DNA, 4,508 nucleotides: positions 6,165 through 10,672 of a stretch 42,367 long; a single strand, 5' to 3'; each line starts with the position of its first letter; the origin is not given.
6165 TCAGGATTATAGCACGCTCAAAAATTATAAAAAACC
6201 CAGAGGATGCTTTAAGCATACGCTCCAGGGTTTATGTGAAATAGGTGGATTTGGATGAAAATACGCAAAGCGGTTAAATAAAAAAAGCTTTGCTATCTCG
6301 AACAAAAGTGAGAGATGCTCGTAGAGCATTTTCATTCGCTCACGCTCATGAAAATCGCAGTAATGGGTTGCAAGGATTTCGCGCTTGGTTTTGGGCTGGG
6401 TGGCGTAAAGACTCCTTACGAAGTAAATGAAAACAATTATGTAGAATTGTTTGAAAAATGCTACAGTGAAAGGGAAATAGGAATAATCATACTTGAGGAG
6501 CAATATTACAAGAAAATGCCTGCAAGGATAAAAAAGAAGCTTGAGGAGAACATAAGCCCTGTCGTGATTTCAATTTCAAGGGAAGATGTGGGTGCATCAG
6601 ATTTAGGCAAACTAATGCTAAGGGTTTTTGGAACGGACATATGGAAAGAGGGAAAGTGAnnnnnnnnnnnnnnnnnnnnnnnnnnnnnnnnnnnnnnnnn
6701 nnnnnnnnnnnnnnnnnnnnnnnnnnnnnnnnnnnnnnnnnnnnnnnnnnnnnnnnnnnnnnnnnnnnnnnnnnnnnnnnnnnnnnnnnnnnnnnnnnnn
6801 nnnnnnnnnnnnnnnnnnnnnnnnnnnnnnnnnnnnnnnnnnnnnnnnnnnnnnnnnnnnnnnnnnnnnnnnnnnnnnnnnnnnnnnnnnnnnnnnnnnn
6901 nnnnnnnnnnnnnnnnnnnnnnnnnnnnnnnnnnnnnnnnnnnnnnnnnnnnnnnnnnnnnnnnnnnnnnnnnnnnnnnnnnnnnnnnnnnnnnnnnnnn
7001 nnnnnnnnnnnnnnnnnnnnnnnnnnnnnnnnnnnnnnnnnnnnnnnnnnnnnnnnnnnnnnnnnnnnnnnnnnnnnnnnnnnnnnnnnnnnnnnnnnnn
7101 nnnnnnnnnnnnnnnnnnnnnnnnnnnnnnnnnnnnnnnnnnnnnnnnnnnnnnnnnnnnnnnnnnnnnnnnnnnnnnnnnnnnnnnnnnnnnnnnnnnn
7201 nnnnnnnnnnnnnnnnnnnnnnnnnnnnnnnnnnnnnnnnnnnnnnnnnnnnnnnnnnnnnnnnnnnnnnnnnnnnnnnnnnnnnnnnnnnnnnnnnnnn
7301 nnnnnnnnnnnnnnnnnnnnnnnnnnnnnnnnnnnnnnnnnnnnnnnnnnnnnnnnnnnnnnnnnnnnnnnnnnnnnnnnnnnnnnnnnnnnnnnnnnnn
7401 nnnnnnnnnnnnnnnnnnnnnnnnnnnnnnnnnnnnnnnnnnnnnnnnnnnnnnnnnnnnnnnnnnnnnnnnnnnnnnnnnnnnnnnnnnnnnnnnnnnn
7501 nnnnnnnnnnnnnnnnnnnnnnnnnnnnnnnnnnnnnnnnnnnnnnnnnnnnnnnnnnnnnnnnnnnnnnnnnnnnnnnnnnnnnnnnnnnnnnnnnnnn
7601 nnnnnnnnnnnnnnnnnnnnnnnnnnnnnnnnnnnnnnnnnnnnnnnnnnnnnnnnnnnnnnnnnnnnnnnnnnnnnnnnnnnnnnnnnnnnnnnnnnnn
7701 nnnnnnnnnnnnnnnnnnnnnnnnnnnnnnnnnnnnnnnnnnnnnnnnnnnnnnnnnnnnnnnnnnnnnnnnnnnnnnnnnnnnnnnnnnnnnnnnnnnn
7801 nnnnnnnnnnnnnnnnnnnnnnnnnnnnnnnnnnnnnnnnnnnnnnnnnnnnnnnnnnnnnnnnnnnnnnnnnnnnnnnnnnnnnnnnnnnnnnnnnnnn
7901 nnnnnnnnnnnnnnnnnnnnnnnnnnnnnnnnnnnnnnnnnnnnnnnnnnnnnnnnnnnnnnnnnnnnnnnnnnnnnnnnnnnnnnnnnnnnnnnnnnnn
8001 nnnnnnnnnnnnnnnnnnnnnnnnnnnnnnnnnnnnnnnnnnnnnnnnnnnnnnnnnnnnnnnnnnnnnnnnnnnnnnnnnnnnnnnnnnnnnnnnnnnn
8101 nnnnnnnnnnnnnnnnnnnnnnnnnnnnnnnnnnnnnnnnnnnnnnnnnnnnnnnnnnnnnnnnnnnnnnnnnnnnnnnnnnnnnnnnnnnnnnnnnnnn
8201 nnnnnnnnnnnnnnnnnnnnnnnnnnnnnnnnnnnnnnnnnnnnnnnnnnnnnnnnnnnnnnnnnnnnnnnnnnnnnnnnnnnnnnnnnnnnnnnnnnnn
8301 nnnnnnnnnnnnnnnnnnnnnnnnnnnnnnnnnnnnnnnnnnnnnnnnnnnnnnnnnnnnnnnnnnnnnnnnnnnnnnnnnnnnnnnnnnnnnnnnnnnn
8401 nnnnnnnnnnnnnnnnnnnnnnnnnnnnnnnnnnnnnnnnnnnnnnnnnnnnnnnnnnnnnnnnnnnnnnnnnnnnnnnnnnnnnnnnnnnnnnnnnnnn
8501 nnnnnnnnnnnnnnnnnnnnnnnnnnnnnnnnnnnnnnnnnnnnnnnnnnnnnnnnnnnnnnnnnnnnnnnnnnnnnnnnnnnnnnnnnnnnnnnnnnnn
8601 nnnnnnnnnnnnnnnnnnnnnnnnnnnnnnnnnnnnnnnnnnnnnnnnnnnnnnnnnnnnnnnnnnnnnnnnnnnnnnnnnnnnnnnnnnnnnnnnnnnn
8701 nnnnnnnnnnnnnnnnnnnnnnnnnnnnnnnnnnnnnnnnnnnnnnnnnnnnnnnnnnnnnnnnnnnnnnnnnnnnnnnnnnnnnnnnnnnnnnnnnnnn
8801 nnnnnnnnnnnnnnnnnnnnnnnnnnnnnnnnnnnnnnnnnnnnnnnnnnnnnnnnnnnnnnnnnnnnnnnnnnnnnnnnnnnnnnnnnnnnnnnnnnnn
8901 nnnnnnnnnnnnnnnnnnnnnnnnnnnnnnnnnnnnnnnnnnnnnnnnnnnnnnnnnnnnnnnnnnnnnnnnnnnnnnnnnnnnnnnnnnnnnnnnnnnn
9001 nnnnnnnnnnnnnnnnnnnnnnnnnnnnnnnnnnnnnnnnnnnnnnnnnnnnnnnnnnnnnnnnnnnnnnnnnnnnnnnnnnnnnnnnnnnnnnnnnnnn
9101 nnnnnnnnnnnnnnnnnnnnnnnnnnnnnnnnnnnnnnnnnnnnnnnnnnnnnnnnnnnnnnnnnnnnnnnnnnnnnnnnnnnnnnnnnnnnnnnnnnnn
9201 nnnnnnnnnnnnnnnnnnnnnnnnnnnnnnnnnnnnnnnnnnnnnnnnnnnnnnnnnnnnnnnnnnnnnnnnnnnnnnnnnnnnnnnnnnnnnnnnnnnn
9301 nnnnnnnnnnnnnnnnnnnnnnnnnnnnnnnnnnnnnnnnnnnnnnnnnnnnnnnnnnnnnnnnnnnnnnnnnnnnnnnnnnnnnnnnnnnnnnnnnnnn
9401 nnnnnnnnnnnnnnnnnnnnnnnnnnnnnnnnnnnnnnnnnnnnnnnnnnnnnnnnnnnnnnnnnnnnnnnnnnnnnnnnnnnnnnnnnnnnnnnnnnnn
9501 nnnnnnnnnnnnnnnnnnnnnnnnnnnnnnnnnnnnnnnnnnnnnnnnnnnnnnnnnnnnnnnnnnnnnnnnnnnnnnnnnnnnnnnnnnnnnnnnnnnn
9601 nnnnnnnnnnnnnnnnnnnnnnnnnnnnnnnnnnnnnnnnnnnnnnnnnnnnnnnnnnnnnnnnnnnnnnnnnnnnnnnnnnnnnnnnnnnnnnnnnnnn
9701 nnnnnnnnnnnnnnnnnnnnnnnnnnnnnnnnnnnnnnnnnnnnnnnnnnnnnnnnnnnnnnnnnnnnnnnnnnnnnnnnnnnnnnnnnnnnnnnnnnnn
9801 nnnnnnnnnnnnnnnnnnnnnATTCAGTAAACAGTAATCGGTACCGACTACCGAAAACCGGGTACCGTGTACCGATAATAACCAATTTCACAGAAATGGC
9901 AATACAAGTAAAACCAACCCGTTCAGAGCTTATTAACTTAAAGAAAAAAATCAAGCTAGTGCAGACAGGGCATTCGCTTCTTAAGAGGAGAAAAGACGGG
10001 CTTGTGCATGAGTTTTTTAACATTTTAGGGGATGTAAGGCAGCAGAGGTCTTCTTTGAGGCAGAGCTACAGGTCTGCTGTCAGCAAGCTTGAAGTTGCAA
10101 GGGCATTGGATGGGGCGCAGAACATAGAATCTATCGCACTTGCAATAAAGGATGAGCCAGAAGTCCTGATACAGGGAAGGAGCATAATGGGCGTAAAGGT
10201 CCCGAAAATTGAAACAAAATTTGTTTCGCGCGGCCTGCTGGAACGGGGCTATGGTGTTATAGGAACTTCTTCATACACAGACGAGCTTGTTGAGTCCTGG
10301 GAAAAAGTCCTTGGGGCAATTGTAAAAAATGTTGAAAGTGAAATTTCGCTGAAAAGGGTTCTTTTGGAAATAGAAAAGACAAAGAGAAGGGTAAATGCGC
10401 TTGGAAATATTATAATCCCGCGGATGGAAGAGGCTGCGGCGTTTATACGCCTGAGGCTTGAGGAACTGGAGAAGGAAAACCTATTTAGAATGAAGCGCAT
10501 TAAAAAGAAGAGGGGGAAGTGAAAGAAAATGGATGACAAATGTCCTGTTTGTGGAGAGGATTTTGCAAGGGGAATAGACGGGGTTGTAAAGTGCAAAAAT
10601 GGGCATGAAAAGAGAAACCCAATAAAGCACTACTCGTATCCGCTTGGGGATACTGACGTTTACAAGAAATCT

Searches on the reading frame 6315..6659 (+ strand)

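Call 39: search_protein_families(library=pfam, proteins=[window:6315-6659:+], max_evalue=0.00001)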
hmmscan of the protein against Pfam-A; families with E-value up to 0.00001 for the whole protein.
window:6315-6659:+ (114 aa): 1 family
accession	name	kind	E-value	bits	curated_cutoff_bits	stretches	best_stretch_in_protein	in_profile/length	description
PF01990.22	ATP-synt_F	-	3.2e-14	53.5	23.5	1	14-91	1-77/91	ATP synthase (F/14-kDa) subunit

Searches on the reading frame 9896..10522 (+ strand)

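Call 39: search_protein_families(library=pfam, proteins=[window:9896-10522:+], max_evalue=0.00001)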
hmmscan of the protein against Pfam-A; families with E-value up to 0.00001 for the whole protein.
window:9896-10522:+ (208 aa): 1 family
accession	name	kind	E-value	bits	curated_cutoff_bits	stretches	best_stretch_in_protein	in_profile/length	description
PF01813.22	ATP-synt_D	-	2.5e-52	178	25.7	1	11-204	1-196/196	ATP synthase subunit D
